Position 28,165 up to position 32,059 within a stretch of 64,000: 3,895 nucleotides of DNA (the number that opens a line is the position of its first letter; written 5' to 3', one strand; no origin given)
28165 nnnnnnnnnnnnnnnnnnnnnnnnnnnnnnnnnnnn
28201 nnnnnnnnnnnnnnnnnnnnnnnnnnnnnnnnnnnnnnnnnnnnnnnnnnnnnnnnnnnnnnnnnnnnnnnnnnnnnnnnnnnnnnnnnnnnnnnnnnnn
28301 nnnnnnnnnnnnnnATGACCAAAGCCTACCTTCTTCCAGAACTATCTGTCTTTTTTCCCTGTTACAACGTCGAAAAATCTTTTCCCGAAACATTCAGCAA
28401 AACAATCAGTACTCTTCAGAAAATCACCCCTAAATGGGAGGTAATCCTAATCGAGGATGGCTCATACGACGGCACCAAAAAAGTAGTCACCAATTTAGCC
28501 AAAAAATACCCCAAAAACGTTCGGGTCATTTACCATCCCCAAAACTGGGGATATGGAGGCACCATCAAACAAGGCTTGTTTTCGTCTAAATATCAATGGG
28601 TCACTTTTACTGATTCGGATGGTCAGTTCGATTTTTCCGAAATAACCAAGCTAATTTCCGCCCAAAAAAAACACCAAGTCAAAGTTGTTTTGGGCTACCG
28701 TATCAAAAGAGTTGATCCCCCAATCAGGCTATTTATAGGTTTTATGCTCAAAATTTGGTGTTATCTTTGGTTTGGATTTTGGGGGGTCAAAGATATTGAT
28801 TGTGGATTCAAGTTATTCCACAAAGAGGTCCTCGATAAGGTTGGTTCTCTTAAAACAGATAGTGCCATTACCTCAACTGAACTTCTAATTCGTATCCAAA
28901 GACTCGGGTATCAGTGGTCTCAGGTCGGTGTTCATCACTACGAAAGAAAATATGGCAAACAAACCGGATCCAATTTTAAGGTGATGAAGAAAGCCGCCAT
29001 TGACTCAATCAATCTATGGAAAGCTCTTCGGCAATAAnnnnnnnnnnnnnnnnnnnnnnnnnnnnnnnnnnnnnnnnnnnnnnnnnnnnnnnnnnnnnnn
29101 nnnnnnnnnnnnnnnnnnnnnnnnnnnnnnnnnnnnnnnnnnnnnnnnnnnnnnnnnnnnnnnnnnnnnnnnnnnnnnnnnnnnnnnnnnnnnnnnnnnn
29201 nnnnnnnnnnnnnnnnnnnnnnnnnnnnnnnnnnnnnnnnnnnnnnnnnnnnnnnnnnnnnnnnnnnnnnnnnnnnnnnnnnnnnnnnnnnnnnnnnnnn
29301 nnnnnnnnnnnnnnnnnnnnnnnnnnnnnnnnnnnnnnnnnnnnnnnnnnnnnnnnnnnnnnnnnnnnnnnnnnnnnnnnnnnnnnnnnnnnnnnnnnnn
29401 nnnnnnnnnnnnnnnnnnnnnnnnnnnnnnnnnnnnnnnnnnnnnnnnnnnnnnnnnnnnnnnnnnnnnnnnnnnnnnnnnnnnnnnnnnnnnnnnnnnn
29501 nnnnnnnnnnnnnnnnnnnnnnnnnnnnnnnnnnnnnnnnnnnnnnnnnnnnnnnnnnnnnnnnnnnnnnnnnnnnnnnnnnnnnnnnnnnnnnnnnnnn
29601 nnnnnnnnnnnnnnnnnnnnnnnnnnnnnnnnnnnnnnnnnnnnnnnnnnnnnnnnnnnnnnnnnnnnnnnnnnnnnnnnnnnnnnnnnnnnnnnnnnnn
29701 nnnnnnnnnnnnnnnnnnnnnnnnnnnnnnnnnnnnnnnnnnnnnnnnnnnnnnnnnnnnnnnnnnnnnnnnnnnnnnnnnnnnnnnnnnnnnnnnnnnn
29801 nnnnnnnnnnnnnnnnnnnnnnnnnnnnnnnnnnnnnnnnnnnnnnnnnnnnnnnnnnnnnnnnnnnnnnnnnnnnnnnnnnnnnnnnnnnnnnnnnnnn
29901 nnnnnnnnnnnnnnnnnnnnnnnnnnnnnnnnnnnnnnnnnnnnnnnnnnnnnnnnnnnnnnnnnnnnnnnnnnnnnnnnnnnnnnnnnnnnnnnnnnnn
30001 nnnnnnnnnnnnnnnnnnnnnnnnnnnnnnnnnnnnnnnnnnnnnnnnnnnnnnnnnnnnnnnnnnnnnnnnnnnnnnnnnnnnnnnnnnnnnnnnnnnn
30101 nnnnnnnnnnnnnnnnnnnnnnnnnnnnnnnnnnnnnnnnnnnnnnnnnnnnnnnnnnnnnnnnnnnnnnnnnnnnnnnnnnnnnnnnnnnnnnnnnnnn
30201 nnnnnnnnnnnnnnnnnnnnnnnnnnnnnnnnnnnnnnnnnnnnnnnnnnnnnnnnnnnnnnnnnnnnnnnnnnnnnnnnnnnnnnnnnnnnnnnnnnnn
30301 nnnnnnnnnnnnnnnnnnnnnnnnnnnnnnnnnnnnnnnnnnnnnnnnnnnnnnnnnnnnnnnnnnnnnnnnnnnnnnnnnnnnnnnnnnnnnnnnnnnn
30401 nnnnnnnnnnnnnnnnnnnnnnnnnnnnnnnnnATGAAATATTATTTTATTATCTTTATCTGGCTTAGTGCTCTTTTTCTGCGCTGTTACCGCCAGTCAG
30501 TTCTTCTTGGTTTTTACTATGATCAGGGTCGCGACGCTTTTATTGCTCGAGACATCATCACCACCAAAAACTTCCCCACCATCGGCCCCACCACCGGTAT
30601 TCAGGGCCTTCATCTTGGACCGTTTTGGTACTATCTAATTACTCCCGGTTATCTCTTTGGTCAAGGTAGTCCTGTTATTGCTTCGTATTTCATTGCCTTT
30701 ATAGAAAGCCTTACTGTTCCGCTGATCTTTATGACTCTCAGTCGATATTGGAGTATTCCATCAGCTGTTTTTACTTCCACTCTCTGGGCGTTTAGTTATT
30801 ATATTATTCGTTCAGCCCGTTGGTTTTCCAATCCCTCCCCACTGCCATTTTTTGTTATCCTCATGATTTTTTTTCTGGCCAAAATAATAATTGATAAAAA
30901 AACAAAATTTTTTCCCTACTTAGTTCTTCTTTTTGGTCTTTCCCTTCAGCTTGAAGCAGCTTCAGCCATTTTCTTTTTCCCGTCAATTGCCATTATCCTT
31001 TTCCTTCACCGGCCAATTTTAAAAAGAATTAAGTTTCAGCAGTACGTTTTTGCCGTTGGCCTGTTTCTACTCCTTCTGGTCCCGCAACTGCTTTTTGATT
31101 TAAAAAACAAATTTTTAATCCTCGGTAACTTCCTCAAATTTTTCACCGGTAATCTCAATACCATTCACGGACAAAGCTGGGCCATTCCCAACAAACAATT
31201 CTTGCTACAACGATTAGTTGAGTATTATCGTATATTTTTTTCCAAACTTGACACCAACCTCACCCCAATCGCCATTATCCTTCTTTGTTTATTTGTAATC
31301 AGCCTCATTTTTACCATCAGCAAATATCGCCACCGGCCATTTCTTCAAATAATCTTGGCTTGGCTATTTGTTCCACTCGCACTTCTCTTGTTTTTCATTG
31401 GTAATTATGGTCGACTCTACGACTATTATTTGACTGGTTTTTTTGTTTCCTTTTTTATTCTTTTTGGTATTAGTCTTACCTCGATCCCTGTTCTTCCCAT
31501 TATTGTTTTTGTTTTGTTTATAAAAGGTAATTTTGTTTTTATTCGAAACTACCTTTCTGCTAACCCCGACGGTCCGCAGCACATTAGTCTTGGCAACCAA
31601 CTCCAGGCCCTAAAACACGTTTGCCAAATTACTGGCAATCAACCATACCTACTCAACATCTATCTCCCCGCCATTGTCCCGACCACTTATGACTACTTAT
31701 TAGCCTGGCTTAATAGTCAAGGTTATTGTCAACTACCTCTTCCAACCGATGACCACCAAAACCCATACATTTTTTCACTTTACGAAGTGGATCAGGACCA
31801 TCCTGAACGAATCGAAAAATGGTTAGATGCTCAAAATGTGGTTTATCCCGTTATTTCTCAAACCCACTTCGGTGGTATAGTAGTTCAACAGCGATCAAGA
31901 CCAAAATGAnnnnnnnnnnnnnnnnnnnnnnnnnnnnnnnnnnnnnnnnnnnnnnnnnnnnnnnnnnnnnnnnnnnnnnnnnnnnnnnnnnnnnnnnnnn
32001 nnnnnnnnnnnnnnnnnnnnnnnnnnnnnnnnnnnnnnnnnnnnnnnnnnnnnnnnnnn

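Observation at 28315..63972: A glycosylation super-cluster of about 35 kb, all on one strand, with at least 10 GT-C membrane transferases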

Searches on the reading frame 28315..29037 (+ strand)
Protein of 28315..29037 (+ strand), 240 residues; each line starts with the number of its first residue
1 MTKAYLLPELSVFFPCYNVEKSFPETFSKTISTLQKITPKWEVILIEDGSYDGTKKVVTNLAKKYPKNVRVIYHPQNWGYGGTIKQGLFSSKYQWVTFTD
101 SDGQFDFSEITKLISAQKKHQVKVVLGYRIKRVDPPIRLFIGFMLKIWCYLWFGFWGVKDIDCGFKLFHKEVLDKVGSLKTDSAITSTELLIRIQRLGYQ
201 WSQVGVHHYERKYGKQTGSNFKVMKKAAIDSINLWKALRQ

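Call 3: search_protein_families(library=pfam, proteins=[window:28315-29037:+], max_evalue=0.01)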
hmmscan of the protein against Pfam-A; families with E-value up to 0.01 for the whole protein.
window:28315-29037:+ (240 aa): 2 families
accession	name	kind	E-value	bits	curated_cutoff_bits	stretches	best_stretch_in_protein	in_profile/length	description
PF00535.33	Glycos_transf_2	-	3e-26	92.8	23.3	1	11-136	1-122/168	Glycosyl transferase family 2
PF13641.12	Glyco_tranf_2_3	-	4.1e-05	24.1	27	1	8-125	1-119/230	Glycosyltransferase like family 2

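Call 14: search_protein_families(library=ncbifam, proteins=[window:28315-29037:+], max_evalue=0.00001)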
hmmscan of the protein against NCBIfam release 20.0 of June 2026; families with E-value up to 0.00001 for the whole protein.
window:28315-29037:+ (240 aa): 12 families
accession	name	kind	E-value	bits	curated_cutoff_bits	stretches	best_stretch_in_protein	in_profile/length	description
NF007986.1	PRK10714.1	equivalog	1.9e-16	60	529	1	9-223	7-215/316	undecaprenyl-phosphate 4-deoxy-4-formamido-L-arabinose transferase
TIGR03937.1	PgaC_IcaA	equivalog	1.8e-14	53.5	422.3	1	7-118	44-151/407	poly-beta-1,6-N-acetyl-D-glucosamine synthase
NF007482.0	PRK10073.1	equivalog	3.3e-12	46.1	423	1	8-124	6-117/334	glycosyltransferase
NF047683.1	TeichurnBiosyTuaG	equivalog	6.8e-12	45.6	400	1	8-123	6-117/252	teichuronic acid biosynthesis protein TuaG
NF038302.1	EPS_HpsE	equivalog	3.8e-10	39.2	300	1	9-130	2-124/307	hormogonium polysaccharide biosynthesis glycosyltransferase HpsE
NF041875.1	EPS_EpsD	equivalog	8.3e-10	38.6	370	1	10-128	1-115/325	exopolysaccharide biosynthesis glycosyltransferase EpsD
NF058614.1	PPMAGASynPpgS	equivalog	9.5e-10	38.3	370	1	13-215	5-203/226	polyprenyl-phospho-N-acetylgalactosaminyl synthase PpgS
NF047588.1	GlcsyltransPgfSStrep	equivalog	1.1e-09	38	500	1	10-142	3-134/308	glycosyltransferase PgfS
NF053739.1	GlytfEpsEBac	equivalog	8.8e-09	34.7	450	1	8-105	1-95/265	glycosyltransferase EpsE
NF041391.1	DPhHxTase_Halo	equivalog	1.3e-08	34.1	375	1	29-216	12-190/213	dolichyl-phosphate hexose transferase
TIGR03111.1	glyc2_xrt_Gpos1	hypoth_equivalog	3.7e-07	29.3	363.95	1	6-123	47-163/439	TIGR03111 family XrtG-associated glycosyltransferase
TIGR04283.1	glyco_like_mftF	equivalog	1.2e-06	28.3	182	1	10-198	1-173/221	TIGR04283 family arsenosugar biosynthesis glycosyltransferase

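Call 60: search_solved_structures(query=window:28315-29037:+, max_evalue=0.001)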
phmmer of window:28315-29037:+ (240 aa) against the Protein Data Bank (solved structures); distinct sequences matched with E-value up to 0.001: 15.
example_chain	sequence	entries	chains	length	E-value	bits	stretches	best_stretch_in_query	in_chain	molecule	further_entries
9bhc_C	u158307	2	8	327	4.7e-13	52.4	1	7-219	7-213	Undecaprenyl-phosphate 4-deoxy-4-formamido-L-arabinose transferase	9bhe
8vxh_A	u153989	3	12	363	6.5e-13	51.9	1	7-219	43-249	Undecaprenyl-phosphate 4-deoxy-4-formamido-L-arabinose transferase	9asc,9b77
9hwj_A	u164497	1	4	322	1.3e-10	44.4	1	7-220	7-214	Undecaprenyl-phosphate 4-deoxy-4-formamido-L-arabinose transferase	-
3bcv_A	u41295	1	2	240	1.6e-10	44.1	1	6-123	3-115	Putative glycosyltransferase protein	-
5mlz_A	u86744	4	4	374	2e-06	30.6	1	9-129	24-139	Dolichol monophosphate mannose synthase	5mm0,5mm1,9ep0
2z87_A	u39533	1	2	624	2.9e-06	30.1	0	4-102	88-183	Chondroitin synthase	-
2z86_A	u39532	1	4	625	2.9e-06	30.1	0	4-102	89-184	Chondroitin synthase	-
5hea_A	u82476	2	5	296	1.3e-05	28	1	10-104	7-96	Putative glycosyltransferase (GalT1)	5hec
5eke_A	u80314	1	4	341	0.00015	24.5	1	9-115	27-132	Uncharacterized glycosyltransferase sll0501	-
5ekp_C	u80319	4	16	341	0.00017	24.3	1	9-113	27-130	Uncharacterized glycosyltransferase sll0501 | Glycosyltransferase sll0501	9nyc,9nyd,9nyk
9nye_A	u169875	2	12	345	0.00018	24.3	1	9-113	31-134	Glycosyltransferase sll0501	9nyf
3l7m_A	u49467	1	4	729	0.00051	22.8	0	10-109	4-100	Teichoic acid biosynthesis protein F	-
3l7i_A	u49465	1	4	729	0.00051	22.8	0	10-109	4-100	Teichoic acid biosynthesis protein F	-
3l7j_A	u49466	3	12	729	0.00051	22.8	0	10-109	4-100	Teichoic acid biosynthesis protein F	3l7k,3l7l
6p61_A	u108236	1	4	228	0.00075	22.2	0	8-106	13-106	Glycosyltransferase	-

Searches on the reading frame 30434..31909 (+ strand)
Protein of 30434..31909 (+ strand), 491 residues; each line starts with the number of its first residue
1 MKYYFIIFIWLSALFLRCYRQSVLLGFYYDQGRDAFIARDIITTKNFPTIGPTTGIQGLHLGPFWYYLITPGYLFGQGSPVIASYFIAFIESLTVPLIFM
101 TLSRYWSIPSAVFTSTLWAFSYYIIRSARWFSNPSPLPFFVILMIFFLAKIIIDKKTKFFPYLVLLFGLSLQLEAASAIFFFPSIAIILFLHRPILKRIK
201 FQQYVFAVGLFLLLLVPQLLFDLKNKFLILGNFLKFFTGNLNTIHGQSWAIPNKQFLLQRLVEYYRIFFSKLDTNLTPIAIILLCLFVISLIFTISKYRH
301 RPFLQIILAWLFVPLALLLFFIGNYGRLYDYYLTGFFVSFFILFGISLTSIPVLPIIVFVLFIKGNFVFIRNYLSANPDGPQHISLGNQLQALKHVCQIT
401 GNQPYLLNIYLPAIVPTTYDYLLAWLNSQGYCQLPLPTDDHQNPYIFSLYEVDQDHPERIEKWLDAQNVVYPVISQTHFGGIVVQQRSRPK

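Call 3: search_protein_families(library=pfam, proteins=[window:30434-31909:+], max_evalue=0.01)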
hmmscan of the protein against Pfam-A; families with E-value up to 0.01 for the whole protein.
window:30434-31909:+ (491 aa): 1 family
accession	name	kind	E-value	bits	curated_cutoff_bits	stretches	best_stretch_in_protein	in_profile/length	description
PF13231.12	PMT_2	-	1.4e-05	25.8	26.1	1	74-219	16-158/160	Dolichyl-phosphate-mannose-protein mannosyltransferase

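Call 15: search_protein_families(library=ncbifam, proteins=[window:30434-31909:+], max_evalue=0.01)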
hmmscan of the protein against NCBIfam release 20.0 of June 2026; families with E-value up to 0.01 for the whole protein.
window:30434-31909:+ (491 aa): 0 families
